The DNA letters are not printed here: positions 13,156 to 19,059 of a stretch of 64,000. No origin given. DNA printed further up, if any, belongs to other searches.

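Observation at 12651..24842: Ten-gene, translationally coupled accessory FAS-II-like lipid cassette with its own carboxylase, PPTase, acyltransferase and TetR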

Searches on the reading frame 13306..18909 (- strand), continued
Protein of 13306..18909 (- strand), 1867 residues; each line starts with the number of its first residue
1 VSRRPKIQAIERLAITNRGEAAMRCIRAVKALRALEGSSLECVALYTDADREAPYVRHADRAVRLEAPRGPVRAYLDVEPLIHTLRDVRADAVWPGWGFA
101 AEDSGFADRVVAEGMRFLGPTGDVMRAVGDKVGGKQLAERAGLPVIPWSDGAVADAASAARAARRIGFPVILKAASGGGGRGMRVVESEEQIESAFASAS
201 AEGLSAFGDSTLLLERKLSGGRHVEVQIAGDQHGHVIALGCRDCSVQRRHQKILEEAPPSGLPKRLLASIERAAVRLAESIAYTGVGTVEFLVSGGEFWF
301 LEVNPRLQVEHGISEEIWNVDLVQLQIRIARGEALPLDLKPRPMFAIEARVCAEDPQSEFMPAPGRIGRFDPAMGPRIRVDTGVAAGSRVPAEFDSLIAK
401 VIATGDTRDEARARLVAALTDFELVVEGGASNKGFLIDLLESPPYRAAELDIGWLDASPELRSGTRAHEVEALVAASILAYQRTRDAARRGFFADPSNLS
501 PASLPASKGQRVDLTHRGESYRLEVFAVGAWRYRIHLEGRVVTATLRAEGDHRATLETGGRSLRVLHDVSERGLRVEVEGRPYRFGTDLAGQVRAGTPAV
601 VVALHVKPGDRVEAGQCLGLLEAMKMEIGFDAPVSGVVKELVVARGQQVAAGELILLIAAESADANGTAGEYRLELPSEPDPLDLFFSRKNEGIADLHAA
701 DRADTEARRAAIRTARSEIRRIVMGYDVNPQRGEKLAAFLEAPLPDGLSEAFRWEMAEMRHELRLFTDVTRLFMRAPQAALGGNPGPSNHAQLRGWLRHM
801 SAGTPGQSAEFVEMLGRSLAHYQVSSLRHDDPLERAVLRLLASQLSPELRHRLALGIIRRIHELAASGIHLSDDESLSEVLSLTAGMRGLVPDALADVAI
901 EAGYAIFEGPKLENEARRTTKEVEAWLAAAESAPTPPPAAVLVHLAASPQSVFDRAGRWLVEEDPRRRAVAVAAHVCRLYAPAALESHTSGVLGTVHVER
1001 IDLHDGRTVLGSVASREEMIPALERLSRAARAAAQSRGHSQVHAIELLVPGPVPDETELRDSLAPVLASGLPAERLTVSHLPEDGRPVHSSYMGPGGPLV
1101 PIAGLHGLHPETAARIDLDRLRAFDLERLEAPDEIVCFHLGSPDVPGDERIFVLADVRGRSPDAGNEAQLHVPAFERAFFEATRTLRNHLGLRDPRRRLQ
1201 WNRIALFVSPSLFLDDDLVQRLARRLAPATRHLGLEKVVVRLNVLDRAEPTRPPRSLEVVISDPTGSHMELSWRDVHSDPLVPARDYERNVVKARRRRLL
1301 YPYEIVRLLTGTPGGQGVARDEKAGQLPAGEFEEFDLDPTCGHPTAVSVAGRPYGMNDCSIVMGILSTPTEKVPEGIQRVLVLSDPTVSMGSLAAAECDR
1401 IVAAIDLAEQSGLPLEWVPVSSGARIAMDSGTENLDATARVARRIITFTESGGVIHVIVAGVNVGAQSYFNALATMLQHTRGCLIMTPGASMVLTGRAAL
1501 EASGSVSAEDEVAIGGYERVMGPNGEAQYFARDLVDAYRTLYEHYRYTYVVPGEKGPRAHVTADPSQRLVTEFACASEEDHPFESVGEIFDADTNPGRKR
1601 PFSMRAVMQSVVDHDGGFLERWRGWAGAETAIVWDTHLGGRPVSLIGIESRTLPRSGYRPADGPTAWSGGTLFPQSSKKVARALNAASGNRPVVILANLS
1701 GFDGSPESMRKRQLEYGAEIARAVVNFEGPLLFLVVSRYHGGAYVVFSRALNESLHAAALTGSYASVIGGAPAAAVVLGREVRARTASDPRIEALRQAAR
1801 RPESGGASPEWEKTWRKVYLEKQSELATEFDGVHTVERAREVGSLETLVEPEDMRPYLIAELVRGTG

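Call 30: search_protein_families(library=pfam, proteins=[L029:16-2772:+, L029:16420-17613:-, L029:2682-3548:+, L029:5787-6515:+, L008:15973-19557:+, L008:2971-3975:+, L005:2789-4093:+, L008:15578-16444:+, L005:17065-17703:+], max_evalue=0.0001)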
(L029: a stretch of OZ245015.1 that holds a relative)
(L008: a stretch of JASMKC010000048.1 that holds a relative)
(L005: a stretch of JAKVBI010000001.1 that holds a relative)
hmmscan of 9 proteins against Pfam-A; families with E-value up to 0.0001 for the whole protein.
L029:16-2772:+ (918 aa): 3 families
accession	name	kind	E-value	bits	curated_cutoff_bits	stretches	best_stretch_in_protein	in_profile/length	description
PF13307.12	Helicase_C_2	-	1.7e-28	100.2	25.3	1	727-878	4-161/170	Helicase C-terminal domain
PF00929.31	RNase_T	-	6.9e-20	72.7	24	1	14-165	2-163/164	Exonuclease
PF00270.35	DEAD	-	4e-05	23.8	26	0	263-320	7-62/167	DEAD/DEAH box helicase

L029:16420-17613:- (397 aa): 1 family
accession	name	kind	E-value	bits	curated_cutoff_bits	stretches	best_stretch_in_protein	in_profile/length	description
PF00202.27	Aminotran_3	-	4.2e-110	368.6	30.5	1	22-392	8-401/403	Aminotransferase class-III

L029:2682-3548:+ (288 aa): 3 families
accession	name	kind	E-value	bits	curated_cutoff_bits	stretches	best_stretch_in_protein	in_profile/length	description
PF13561.12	adh_short_C2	-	1.7e-46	159.2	27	1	49-279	6-229/236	Enoyl-(Acyl carrier protein) reductase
PF00106.31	adh_short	-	5.3e-46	157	26.6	1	40-226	1-191/195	short chain dehydrogenase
PF08659.16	KR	-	1.6e-13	51.4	22.6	1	43-196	4-161/180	KR domain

L029:5787-6515:+ (242 aa): 5 families
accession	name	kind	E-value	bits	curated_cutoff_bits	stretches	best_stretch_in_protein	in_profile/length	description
PF13561.12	adh_short_C2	-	7e-56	189.9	27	1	14-239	6-235/236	Enoyl-(Acyl carrier protein) reductase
PF00106.31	adh_short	-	1.8e-49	168.4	26.6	1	5-193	1-192/195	short chain dehydrogenase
PF08659.16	KR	-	6.1e-16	59.3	22.6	1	7-165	3-164/180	KR domain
PF23441.1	SDR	-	1.6e-07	31.5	27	1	7-240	10-256/258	SDR-like rossmann domain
PF01370.27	Epimerase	-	2e-06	27.9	20.9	1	7-140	1-120/240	NAD dependent epimerase/dehydratase family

L008:15973-19557:+ (1194 aa): 3 families
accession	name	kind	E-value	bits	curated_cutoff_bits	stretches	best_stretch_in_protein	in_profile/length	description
PF00027.35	cNMP_binding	-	5.4e-23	81.2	27.5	1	1083-1167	3-87/89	Cyclic nucleotide-binding domain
PF13646.12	HEAT_2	-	1.6e-12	48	27.7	2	803-884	3-87/88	HEAT repeats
PF02985.28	HEAT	-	1.7e-06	28.2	23.5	0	687-706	8-27/31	HEAT repeat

L008:2971-3975:+ (334 aa): 1 family
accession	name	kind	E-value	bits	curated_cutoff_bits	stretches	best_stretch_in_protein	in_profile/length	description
PF01545.26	Cation_efflux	-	4.2e-39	134.8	26.6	1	10-216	2-197/198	Cation efflux family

L005:2789-4093:+ (434 aa): 0 families

L008:15578-16444:+ (288 aa): 1 family
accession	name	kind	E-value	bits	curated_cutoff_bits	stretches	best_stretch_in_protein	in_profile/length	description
PF00296.26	Bac_luciferase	-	9.7e-49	166.8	27.9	1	11-234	21-225/314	Luciferase-like monooxygenase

L005:17065-17703:+ (212 aa): 0 families

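Call 31: find_encoding_contigs(protein=P0078, flank=10000, max_places=2)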
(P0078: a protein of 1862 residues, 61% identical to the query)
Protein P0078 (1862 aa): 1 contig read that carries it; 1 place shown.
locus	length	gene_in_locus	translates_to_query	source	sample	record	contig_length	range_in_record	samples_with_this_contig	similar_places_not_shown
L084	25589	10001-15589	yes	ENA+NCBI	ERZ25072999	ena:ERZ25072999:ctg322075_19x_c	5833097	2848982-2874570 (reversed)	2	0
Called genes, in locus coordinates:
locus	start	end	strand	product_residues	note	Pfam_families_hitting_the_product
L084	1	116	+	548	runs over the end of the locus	PF02776:TPP_enzyme_N, PF00205:TPP_enzyme_M, PF02775:TPP_enzyme_C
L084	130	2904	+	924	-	PF00929:RNase_T, PF13307:Helicase_C_2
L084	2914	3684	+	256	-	PF00106:adh_short, PF08659:KR, PF13561:adh_short_C2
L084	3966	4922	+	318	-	PF00106:adh_short (weak), PF12241:Enoyl_reductase (weak), PF00106:adh_short, PF13561:adh_short_C2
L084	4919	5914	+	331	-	PF08545:ACP_syn_III, PF08541:ACP_syn_III_C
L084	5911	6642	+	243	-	PF00106:adh_short, PF01370:Epimerase (faint), PF08659:KR, PF13561:adh_short_C2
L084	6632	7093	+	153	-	PF22817:ApeP-like (faint), PF07977:FabA, PF22818:ApeI-like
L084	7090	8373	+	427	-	PF00109:ketoacyl-synt, PF02801:Ketoacyl-synt_C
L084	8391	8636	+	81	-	PF00550:PP-binding (weak)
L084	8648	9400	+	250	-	PF01553:Acyltransferase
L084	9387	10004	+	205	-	PF01648:ACPS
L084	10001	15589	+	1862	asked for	PF00289:Biotin_carb_N, PF02222:ATP-grasp, PF02655:ATP-grasp_3 (weak), PF02786:CPSase_L_D2, PF07478:Dala_Dala_lig_C, PF02785:Biotin_carb_C, PF00364:Biotin_lipoyl, PF01039:Carboxyl_trans, +3 more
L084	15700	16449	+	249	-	PF00557:Peptidase_M24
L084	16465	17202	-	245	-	PF00657:Lipase_GDSL, PF13472:Lipase_GDSL_2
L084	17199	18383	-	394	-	PF00202:Aminotran_3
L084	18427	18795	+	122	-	PF02152:FolB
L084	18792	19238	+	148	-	PF00583:Acetyltransf_1, PF13527:Acetyltransf_9 (weak), PF13673:Acetyltransf_10, PF21926:FeeM (faint), PF13508:Acetyltransf_7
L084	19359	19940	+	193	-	-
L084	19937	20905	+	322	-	PF03279:Lip_A_acyltrans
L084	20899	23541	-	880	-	-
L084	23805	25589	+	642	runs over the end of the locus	-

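Call 32: find_encoding_contigs(protein=P0119, flank=10000, max_places=2)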
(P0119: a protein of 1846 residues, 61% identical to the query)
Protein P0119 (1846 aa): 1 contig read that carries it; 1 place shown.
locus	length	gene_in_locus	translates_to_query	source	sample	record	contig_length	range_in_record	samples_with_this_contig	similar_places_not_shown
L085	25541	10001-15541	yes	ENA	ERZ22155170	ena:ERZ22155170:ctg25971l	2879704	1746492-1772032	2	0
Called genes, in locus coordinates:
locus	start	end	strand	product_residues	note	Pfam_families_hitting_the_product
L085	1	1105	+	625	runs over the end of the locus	PF01381:HTH_3, PF13560:HTH_31, PF01381:HTH_3, PF13560:HTH_31, PF13560:HTH_31, PF01381:HTH_3, PF12844:HTH_19, PF13560:HTH_31, +16 more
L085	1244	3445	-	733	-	PF13549:ATP-grasp_5, PF13380:CoA_binding_2, PF13607:Succ_CoA_lig, PF19045:Ligase_CoA_2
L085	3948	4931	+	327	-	PF00106:adh_short, PF13561:adh_short_C2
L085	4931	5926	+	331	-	PF08545:ACP_syn_III, PF08541:ACP_syn_III_C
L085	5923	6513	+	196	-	PF07977:FabA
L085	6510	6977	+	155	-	PF22817:ApeP-like (weak), PF07977:FabA, PF22818:ApeI-like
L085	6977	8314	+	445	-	PF00109:ketoacyl-synt, PF02801:Ketoacyl-synt_C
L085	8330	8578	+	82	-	PF00550:PP-binding (weak)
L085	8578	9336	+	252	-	PF01553:Acyltransferase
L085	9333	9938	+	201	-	PF01648:ACPS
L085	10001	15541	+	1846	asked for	PF00289:Biotin_carb_N, PF02222:ATP-grasp, PF02786:CPSase_L_D2, PF07478:Dala_Dala_lig_C (weak), PF02785:Biotin_carb_C, PF00364:Biotin_lipoyl, PF25917:BSH_RND (weak), PF01039:Carboxyl_trans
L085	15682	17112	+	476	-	PF01235:Na_Ala_symp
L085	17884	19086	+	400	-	PF25023:TEN_YD-shell, PF05593:RHS_repeat, PF25023:TEN_YD-shell, PF05593:RHS_repeat (weak)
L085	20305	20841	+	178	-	PF05598:DUF772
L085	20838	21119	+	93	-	-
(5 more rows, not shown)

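Call 53: search_protein_families(library=pfam, proteins=[L009:374-835:+, L009:873-1610:-, L009:1623-3842:-, L009:3244-6069:+, L009:6008-6841:+, L009:6872-7642:+, L009:10-645:+], max_evalue=0.0001)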
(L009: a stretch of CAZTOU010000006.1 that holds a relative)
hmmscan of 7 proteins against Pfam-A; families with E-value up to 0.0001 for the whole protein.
L009:374-835:+ (153 aa): 0 families

L009:873-1610:- (245 aa): 0 families

L009:1623-3842:- (739 aa): 0 families

L009:3244-6069:+ (941 aa): 3 families
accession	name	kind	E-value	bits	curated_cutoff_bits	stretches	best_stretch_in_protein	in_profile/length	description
PF13307.12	Helicase_C_2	-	2.5e-28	99.7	25.3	1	756-917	2-169/170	Helicase C-terminal domain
PF00929.31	RNase_T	-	7.2e-20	72.6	24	1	45-196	2-163/164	Exonuclease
PF00270.35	DEAD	-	2e-05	24.9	26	0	295-352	8-62/167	DEAD/DEAH box helicase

L009:6008-6841:+ (277 aa): 3 families
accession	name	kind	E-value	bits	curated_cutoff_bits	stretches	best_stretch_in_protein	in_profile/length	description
PF00106.31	adh_short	-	9.7e-46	156.2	26.6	1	29-211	1-187/195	short chain dehydrogenase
PF13561.12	adh_short_C2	-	1.6e-44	152.7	27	1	35-273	1-234/236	Enoyl-(Acyl carrier protein) reductase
PF08659.16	KR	-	7.8e-10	39.4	22.6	1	32-189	4-165/180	KR domain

L009:6872-7642:+ (256 aa): 4 families
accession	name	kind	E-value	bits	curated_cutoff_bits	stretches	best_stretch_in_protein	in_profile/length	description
PF13561.12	adh_short_C2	-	2.9e-56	191.1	27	1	25-253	1-235/236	Enoyl-(Acyl carrier protein) reductase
PF00106.31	adh_short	-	1.3e-45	155.7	26.6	1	20-207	2-192/195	short chain dehydrogenase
PF08659.16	KR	-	1.1e-13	51.9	22.6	1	19-180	1-165/180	KR domain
PF01370.27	Epimerase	-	2.7e-05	24.2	20.9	1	21-237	1-226/240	NAD dependent epimerase/dehydratase family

L009:10-645:+ (211 aa): 0 families
